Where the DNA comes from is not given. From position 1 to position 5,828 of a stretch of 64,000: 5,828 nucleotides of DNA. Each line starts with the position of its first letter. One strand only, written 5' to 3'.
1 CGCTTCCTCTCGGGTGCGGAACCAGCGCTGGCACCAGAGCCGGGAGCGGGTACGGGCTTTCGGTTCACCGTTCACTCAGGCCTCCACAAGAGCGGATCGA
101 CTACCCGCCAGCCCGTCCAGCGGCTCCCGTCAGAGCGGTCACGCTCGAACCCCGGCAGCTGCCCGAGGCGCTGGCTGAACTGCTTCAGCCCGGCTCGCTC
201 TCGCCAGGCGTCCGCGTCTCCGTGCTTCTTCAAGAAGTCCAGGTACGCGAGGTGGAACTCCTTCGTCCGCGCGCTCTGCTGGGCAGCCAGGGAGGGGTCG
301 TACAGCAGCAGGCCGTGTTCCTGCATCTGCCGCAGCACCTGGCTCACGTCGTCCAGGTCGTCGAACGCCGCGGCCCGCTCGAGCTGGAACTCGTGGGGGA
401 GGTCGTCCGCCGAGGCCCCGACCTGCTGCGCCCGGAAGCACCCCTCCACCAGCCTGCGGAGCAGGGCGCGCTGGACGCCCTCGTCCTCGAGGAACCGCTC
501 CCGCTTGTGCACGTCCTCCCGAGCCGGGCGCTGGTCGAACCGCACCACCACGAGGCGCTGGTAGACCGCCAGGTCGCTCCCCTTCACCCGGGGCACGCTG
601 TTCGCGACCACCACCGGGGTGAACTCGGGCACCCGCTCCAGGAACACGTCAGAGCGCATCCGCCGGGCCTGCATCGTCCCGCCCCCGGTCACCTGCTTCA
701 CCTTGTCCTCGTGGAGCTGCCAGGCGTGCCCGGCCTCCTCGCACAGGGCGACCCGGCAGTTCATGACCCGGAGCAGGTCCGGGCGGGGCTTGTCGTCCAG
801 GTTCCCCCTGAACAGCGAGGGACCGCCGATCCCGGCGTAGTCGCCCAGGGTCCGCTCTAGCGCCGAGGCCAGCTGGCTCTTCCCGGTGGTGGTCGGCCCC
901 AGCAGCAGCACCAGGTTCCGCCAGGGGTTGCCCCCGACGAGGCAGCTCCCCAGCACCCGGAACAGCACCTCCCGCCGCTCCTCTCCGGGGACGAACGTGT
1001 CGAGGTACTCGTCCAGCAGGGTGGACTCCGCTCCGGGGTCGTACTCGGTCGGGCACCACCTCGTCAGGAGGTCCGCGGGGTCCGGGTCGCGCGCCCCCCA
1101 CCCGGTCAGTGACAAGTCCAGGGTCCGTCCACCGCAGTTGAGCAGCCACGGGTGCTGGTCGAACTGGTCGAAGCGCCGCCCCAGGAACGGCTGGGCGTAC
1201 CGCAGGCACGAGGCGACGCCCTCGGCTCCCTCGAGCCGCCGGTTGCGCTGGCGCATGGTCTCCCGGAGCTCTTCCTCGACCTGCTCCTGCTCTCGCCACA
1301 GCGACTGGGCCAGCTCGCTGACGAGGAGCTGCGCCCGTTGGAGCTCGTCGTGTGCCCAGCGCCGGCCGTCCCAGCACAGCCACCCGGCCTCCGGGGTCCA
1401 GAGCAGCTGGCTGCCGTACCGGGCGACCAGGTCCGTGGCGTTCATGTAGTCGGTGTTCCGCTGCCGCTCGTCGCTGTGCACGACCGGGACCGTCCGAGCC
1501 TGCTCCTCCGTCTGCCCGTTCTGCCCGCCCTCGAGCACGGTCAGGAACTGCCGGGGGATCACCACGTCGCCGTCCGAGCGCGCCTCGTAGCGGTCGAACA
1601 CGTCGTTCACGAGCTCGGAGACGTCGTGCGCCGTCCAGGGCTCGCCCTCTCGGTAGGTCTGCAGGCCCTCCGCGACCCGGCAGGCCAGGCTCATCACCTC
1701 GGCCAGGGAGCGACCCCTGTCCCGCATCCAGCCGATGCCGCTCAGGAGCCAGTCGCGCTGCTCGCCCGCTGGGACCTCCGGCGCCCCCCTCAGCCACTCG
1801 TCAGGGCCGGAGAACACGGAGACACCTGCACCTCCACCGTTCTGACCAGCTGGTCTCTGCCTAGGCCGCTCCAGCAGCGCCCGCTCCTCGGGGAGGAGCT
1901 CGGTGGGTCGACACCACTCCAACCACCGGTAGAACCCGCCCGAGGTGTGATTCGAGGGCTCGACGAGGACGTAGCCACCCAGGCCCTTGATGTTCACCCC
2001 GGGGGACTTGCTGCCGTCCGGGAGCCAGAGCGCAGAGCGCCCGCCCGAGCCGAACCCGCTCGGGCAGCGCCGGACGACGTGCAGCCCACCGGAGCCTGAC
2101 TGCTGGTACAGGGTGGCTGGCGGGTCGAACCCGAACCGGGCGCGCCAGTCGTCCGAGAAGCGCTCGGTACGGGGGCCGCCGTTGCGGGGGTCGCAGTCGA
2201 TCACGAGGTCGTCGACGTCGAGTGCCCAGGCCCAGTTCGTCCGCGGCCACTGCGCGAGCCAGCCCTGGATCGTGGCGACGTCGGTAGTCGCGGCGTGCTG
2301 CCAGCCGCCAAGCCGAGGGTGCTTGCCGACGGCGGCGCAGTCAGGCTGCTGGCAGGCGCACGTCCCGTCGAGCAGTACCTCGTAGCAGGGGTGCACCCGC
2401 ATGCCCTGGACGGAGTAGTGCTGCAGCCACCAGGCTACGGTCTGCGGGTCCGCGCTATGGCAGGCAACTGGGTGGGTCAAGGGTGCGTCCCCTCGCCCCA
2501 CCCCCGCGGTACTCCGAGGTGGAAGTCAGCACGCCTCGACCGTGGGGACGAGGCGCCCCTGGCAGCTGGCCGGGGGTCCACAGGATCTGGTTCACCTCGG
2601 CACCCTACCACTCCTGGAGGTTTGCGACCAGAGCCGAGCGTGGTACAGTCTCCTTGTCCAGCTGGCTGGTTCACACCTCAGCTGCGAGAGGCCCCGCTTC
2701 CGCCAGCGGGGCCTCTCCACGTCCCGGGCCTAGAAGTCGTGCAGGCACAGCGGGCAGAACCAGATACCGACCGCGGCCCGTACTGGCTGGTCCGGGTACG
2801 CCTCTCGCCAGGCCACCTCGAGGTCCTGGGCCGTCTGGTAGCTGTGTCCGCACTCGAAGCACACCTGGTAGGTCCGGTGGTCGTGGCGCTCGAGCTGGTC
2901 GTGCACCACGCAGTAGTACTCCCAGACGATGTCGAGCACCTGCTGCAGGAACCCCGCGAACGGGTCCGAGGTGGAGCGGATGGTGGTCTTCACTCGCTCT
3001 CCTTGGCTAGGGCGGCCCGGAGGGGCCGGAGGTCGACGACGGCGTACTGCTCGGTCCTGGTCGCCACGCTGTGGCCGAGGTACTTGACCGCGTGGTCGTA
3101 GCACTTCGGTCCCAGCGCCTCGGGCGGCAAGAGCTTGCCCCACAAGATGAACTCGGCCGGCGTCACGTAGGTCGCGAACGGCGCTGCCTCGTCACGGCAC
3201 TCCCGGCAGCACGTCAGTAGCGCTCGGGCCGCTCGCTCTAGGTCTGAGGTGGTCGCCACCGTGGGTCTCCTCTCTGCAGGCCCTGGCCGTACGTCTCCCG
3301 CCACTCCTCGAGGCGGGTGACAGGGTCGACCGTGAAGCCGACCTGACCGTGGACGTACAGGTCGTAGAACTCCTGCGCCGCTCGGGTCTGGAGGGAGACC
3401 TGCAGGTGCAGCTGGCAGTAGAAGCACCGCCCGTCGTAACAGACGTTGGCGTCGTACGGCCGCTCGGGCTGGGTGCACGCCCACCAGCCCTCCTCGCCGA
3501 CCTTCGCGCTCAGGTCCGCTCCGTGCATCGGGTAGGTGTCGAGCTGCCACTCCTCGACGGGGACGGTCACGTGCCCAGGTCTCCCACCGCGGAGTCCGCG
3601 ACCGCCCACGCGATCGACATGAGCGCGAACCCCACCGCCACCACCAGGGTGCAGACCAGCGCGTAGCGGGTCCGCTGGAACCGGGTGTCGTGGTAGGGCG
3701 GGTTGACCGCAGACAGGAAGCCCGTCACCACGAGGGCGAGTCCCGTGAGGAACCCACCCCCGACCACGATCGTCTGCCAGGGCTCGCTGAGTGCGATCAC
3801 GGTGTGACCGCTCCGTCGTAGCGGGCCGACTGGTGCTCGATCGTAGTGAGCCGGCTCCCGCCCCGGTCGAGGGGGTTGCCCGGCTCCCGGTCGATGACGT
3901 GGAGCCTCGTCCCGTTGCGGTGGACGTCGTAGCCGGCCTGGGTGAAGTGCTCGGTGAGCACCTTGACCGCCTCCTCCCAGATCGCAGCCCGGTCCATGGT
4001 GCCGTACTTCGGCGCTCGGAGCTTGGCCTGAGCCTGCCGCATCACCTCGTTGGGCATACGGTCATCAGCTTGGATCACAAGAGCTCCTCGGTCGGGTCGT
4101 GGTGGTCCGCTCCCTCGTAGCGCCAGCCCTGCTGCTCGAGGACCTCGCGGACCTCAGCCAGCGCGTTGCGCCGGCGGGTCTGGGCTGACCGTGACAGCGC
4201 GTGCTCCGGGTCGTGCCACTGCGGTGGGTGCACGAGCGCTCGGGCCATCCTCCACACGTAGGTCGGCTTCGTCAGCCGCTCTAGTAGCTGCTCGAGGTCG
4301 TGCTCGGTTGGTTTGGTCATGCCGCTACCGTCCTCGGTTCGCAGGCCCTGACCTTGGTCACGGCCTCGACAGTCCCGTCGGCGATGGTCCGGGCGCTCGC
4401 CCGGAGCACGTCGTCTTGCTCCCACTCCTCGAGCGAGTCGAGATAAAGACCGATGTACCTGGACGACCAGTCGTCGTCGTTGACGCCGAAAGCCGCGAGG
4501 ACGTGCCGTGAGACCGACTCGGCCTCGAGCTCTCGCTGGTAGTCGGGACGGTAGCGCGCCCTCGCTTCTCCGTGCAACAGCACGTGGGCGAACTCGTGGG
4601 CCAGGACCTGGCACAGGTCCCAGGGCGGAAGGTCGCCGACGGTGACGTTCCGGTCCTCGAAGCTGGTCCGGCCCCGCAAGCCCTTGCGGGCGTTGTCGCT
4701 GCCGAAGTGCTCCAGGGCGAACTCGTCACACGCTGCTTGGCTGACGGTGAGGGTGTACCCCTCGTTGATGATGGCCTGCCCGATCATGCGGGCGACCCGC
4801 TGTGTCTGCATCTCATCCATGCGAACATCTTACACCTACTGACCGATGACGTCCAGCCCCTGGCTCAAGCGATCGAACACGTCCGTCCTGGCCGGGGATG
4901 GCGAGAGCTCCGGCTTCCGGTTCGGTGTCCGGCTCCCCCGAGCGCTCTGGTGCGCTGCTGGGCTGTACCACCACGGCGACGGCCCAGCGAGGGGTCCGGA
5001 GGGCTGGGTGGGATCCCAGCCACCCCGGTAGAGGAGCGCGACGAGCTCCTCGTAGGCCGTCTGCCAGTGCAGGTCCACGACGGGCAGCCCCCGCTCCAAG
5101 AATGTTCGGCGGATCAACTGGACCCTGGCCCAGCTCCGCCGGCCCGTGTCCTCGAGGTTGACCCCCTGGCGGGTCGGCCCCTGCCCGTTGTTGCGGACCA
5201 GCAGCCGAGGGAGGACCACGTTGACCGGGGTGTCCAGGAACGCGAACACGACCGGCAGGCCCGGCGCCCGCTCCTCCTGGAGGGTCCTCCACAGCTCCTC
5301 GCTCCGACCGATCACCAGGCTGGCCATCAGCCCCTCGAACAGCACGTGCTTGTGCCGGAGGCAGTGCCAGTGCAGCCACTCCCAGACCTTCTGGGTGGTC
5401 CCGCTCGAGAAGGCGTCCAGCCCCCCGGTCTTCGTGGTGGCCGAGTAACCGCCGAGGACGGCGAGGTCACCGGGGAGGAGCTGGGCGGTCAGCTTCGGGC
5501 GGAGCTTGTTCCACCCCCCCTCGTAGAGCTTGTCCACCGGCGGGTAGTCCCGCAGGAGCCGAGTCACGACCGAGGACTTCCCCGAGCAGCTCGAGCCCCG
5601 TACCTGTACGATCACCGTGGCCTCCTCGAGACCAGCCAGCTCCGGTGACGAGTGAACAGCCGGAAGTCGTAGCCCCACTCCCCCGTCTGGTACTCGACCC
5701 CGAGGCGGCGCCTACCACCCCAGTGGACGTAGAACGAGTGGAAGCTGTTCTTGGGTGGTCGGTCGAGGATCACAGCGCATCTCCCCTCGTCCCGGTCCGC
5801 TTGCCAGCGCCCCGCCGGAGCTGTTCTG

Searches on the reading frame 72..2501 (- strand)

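Call 11: search_protein_families(library=pfam, proteins=[window:72-2501:-], max_evalue=0.01)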
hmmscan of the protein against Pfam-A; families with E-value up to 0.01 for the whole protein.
window:72-2501:- (809 aa): 2 families
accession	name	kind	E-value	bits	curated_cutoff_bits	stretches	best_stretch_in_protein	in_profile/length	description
PF09250.16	Prim-Pol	-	2.5e-23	83.7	22.8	1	28-205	3-157/158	Bifunctional DNA primase/polymerase, N-terminal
PF08706.16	D5_N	-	1.4e-17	64.8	22.4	1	358-504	4-144/145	D5 N terminal like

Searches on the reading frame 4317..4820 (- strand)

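Call 11: search_protein_families(library=pfam, proteins=[window:4317-4820:-], max_evalue=0.01)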
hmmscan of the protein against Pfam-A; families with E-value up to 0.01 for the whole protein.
window:4317-4820:- (167 aa): 1 family
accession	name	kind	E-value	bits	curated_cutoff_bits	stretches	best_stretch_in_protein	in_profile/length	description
PF06114.19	Peptidase_M78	-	0.00021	21.5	22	1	70-107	43-85/123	IrrE N-terminal-like domain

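Call 13: search_protein_families(library=phrogs, proteins=[window:4317-4820:-], max_evalue=0.01)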
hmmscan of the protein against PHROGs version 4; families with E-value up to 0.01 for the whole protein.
window:4317-4820:- (167 aa): 0 families

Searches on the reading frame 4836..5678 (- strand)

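Call 11: search_protein_families(library=pfam, proteins=[window:4836-5678:-], max_evalue=0.01)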
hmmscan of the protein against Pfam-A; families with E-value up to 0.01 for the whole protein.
window:4836-5678:- (280 aa): 0 families

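Call 13: search_protein_families(library=phrogs, proteins=[window:4836-5678:-], max_evalue=0.01)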
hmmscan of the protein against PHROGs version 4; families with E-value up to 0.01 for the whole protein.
window:4836-5678:- (280 aa): 1 family
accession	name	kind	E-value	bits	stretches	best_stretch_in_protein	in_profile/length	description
phrog_800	-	head and packaging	8.2e-12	45.5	1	12-212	23-205/511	terminase small subunit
